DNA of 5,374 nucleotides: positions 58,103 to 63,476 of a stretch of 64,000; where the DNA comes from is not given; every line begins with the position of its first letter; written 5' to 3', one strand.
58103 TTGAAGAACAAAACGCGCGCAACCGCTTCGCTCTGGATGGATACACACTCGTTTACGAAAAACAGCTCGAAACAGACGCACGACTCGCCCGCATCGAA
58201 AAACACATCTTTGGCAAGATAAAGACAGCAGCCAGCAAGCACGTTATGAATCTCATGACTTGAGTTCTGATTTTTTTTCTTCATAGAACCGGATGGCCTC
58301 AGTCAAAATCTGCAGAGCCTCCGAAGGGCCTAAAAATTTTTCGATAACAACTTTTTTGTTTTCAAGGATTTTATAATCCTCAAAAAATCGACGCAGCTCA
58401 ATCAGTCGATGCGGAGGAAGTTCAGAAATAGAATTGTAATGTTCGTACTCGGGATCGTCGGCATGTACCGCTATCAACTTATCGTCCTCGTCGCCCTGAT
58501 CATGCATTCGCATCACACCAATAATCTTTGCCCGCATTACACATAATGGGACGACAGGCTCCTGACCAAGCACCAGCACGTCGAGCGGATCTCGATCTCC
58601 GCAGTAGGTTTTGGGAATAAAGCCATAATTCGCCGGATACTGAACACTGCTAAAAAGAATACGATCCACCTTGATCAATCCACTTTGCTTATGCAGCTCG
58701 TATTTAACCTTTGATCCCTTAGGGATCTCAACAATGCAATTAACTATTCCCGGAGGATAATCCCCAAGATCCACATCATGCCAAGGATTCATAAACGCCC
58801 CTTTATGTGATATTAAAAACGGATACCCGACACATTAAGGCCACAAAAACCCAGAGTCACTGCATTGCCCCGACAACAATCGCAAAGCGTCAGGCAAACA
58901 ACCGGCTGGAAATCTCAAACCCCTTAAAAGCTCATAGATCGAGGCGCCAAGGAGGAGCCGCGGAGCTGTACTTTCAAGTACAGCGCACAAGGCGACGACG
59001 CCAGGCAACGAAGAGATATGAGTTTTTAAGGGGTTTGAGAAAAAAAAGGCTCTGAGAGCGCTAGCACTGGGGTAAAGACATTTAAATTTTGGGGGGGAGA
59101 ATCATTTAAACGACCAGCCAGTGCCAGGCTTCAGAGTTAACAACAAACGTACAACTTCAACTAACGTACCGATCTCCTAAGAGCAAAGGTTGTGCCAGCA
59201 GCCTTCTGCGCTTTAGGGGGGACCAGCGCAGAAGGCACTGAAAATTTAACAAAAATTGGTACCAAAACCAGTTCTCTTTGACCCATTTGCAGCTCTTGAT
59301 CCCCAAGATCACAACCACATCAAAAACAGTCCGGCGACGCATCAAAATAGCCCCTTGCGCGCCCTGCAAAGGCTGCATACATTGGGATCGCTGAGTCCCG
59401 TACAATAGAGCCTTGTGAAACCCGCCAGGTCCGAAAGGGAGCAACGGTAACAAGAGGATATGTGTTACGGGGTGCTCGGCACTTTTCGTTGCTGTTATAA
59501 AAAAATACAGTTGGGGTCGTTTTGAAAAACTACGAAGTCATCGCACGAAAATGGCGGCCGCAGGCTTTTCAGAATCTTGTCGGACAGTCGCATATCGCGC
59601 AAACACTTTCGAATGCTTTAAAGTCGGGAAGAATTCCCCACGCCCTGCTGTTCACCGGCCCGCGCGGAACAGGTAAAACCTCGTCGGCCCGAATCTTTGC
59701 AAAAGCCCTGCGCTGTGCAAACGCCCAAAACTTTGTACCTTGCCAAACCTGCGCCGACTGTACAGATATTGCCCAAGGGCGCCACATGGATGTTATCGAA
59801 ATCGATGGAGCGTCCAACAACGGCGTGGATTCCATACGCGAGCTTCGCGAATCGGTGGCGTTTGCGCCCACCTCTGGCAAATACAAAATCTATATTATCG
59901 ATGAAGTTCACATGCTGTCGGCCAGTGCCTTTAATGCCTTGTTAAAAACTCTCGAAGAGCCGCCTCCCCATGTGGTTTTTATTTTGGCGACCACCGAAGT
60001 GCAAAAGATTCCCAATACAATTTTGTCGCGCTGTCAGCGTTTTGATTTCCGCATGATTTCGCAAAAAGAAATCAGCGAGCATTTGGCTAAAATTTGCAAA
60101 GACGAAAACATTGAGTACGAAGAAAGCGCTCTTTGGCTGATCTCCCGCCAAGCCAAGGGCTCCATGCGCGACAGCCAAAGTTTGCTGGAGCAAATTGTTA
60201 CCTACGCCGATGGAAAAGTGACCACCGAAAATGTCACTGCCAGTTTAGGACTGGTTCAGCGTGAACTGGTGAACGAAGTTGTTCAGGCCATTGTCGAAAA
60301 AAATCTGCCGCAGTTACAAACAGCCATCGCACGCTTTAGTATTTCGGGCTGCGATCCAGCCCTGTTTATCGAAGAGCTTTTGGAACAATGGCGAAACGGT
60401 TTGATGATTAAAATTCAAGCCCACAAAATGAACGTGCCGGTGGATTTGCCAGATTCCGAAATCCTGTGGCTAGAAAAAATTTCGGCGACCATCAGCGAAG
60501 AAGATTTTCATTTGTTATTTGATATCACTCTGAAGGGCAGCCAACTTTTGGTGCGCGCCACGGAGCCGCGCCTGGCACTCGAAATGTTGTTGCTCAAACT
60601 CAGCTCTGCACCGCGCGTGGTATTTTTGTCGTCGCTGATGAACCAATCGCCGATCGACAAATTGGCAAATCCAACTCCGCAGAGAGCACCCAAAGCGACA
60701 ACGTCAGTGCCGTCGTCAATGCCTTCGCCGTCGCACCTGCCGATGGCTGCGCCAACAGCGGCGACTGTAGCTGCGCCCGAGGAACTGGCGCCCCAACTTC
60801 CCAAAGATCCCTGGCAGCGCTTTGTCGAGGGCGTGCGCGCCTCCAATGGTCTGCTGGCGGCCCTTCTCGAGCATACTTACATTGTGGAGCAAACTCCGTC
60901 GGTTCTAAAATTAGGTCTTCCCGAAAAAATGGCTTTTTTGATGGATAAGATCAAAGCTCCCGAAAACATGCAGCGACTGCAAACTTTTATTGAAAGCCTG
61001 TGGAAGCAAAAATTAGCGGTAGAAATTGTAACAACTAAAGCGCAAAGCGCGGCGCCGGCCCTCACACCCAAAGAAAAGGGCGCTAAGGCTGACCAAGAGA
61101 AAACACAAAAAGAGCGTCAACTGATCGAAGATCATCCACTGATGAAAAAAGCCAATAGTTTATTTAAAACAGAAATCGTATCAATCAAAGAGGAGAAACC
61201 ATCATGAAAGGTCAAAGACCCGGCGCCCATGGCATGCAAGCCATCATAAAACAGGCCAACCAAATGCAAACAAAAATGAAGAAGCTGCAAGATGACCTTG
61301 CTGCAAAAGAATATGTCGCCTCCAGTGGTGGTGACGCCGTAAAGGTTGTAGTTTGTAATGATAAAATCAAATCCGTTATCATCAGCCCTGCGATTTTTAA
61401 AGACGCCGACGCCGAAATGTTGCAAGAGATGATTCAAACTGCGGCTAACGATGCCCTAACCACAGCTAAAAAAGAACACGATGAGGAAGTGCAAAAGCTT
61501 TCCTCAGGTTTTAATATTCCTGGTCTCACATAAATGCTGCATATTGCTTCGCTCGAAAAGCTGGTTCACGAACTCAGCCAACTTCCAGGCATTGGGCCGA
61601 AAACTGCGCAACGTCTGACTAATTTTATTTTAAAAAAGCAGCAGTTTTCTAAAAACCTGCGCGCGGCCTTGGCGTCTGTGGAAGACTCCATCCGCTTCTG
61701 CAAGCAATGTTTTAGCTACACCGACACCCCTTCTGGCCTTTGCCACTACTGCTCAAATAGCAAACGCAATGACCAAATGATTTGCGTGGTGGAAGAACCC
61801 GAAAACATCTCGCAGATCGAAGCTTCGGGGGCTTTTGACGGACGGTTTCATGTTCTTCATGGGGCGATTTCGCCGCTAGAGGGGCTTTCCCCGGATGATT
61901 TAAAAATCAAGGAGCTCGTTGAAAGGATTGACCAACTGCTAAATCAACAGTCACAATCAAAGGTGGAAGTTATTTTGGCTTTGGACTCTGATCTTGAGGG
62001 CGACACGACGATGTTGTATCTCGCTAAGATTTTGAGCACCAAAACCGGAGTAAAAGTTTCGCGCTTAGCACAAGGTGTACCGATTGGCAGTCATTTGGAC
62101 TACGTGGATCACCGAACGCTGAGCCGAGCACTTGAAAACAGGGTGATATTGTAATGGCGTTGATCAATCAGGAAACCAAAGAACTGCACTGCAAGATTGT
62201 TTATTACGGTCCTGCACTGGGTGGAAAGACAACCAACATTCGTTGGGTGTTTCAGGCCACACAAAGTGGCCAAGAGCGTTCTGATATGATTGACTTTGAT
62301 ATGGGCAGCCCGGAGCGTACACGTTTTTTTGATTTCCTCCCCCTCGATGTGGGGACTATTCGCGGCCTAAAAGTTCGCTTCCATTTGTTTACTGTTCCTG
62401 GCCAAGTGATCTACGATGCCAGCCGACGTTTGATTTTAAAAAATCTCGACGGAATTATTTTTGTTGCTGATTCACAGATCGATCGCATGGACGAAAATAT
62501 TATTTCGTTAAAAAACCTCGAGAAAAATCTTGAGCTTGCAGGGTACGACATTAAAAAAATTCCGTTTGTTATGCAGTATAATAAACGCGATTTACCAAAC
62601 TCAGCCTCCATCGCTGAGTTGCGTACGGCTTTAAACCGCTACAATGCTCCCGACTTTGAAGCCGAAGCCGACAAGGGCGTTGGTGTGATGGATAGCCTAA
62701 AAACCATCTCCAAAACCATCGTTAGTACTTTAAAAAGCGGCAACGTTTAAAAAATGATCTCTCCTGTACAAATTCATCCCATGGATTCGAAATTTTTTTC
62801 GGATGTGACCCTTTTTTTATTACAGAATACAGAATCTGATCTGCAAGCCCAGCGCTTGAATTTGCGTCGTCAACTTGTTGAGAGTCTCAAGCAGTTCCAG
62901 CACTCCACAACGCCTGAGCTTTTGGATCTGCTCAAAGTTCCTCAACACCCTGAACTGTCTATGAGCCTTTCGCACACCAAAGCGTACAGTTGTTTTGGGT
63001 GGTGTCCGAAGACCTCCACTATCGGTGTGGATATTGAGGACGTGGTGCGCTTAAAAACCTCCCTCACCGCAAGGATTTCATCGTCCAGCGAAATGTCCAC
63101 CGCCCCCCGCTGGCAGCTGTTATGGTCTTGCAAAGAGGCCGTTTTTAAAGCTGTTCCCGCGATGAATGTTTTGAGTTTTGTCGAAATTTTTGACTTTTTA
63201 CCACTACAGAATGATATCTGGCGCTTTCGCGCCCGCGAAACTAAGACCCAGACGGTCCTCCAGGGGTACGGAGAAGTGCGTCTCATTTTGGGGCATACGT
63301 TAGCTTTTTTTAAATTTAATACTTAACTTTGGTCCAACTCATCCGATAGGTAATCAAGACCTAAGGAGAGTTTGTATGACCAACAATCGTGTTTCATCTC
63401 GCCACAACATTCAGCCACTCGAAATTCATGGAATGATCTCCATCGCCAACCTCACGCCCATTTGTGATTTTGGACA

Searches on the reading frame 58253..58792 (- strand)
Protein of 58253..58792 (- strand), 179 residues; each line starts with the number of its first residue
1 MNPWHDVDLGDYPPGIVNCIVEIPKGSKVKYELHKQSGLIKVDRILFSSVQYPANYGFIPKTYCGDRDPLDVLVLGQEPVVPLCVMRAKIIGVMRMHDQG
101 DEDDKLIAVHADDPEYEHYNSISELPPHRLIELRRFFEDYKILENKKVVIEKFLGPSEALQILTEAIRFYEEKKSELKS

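Call 77: search_protein_families(library=ncbifam, proteins=[window:58253-58792:-], max_evalue=0.001)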
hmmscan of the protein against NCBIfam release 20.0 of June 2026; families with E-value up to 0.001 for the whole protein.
window:58253-58792:- (179 aa): 3 families
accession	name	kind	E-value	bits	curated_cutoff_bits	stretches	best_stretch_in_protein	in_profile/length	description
NF002317.0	PRK01250.1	equivalog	2.7e-46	157.6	200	1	6-171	5-174/176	inorganic diphosphatase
NF002578.0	PRK02230.1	equivalog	2.7e-46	157.4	246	1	17-172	6-162/185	inorganic pyrophosphatase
NF001886.0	PRK00642.1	equivalog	9e-39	133.2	247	1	2-173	11-204/208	inorganic pyrophosphatase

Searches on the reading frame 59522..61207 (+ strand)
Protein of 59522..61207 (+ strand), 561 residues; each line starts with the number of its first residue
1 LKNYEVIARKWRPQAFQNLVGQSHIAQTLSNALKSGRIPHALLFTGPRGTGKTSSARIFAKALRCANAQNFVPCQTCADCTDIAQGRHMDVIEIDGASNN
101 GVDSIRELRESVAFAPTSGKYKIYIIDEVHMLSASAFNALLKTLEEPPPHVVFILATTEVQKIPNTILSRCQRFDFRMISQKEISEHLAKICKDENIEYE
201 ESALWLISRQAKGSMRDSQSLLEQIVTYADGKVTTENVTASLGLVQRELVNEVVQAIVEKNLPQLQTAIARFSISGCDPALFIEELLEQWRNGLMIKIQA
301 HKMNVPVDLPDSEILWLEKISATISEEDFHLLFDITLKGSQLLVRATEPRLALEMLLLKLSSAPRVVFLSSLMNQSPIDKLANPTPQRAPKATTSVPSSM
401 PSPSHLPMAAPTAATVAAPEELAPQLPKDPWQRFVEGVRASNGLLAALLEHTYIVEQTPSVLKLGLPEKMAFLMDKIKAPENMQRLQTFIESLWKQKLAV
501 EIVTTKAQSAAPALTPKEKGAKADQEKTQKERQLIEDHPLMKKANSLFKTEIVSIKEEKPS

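Call 50: search_protein_families(library=pfam, proteins=[window:59522-61207:+], max_evalue=0.0001)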
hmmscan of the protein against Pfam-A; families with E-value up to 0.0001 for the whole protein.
window:59522-61207:+ (561 aa): 9 families
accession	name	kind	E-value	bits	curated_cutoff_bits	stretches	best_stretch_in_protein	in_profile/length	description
PF13177.12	DNA_pol3_delta2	-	2.2e-47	161.5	27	1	22-178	2-159/161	DNA polymerase III, delta subunit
PF12169.13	DNA_pol3_gamma3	-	6.4e-21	75.1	24.4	1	233-363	1-130/143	DNA polymerase III subunits gamma and tau domain III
PF22608.2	DNAX_ATPase_lid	-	8.6e-17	61.1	27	1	183-231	1-49/49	DNA polymerase III clamp loader subunit, ATPase lid domain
PF00004.35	AAA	-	6.6e-14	52.9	21.2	1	42-177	1-126/131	ATPase family associated with various cellular activities (AAA)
PF07728.20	AAA_5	-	4.8e-08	33.5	22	1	42-148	2-94/139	AAA domain (dynein-related subfamily)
PF13401.12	AAA_22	-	2.9e-06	28.1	27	1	42-155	8-122/130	AAA domain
PF13191.12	AAA_16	-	3.2e-06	28.2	32.6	1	19-154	2-167/167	AAA ATPase domain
PF05496.18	RuvB_N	-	5.4e-06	26.7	27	0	12-67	2-61/159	Holliday junction DNA helicase RuvB P-loop domain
PF13604.12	AAA_30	-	1.1e-05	25.7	27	1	41-153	20-121/191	AAA domain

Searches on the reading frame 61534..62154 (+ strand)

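Call 50: search_protein_families(library=pfam, proteins=[window:61534-62154:+], max_evalue=0.0001)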
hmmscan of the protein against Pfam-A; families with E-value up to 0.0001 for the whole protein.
window:61534-62154:+ (206 aa): 5 families
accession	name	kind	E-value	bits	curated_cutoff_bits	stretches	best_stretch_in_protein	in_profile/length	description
PF13662.12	Toprim_4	-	4.8e-21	75.2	25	1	82-179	2-85/85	Toprim domain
PF21176.3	RecR_HhH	-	5.4e-11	42.6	27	1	7-46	1-41/45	RecR, helix-hairpin-helix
PF21175.2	RecR_C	-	1.5e-09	37.5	22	1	181-203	1-23/24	RecR, C-terminal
PF01751.28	Toprim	-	3.2e-08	34.1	23.1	1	83-176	2-94/96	Toprim domain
PF00633.29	HHH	-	5.7e-05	23.2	24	0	13-29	12-28/30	Helix-hairpin-helix motif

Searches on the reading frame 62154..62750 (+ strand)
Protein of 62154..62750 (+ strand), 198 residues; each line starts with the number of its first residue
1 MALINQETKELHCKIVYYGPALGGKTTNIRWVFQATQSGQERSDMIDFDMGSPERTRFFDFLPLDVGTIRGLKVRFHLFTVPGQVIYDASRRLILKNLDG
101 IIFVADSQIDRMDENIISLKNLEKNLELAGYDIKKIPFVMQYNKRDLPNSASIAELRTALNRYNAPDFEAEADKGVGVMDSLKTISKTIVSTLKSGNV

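Call 50: search_protein_families(library=pfam, proteins=[window:62154-62750:+], max_evalue=0.0001)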
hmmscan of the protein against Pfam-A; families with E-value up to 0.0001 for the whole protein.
window:62154-62750:+ (198 aa): 1 family
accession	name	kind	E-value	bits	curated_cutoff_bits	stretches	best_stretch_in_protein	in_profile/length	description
PF00025.27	Arf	-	3.7e-08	33.5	22.3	1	66-164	50-144/174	ADP-ribosylation factor family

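Call 77: search_protein_families(library=ncbifam, proteins=[window:62154-62750:+], max_evalue=0.001)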
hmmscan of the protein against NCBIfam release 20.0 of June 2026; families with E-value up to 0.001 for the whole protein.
window:62154-62750:+ (198 aa): 1 family
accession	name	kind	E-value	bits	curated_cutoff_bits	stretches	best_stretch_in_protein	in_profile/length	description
TIGR00231.1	small_GTP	domain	4.4e-05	23.3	42.5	1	68-183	47-160/164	GTP-binding protein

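Call 78: search_solved_structures(query=window:62154-62750:+, max_evalue=0.001)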
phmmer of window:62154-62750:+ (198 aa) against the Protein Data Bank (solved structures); distinct sequences matched with E-value up to 0.001: 10.
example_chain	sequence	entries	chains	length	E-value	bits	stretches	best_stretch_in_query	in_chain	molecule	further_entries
6h17_A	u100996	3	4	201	1.7e-70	240.1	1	1-196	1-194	Mutual gliding-motility protein MglA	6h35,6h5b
5ymx_A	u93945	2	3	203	1.8e-70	240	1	1-196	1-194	Mutual gliding-motility protein MglA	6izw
6hjh_A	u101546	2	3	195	1.8e-70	240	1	1-196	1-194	Mutual gliding-motility protein MglA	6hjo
3t12_A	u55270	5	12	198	3.3e-53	183.7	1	1-196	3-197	Gliding protein mglA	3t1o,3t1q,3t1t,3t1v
2qtv_B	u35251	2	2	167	6.1e-06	29.6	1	74-166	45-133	Small COPII coat GTPase SAR1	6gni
6zga_G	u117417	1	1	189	7e-06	29.4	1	74-166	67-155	Small COPII coat GTPase SAR1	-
1m2o_B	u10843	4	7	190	7.1e-06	29.4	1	74-166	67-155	GTP-binding protein SAR1 | SAR1P | Small COPII coat GTPase SAR1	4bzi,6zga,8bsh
6x90_A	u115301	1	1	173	7.6e-06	29.3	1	74-166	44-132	Small COPII coat GTPase SAR1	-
6pta_A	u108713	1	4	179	0.00018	24.9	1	62-163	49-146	ADP-ribosylation factor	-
3lrp_A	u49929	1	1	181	0.00064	23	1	63-161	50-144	ADP-ribosylation factor 1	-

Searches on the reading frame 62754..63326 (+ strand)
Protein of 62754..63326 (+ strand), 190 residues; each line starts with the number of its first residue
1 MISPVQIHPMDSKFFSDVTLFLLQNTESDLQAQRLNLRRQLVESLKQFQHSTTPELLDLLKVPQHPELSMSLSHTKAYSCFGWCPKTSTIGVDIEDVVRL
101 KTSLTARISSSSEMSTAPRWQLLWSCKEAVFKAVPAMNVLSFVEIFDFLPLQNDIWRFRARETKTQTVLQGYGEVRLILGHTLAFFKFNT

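Call 50: search_protein_families(library=pfam, proteins=[window:62754-63326:+], max_evalue=0.0001)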
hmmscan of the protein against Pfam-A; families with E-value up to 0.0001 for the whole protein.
window:62754-63326:+ (190 aa): 1 family
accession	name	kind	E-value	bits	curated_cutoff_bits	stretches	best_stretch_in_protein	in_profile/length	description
PF01648.25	ACPS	-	1.6e-05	25.3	25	1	90-156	2-82/111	4'-phosphopantetheinyl transferase superfamily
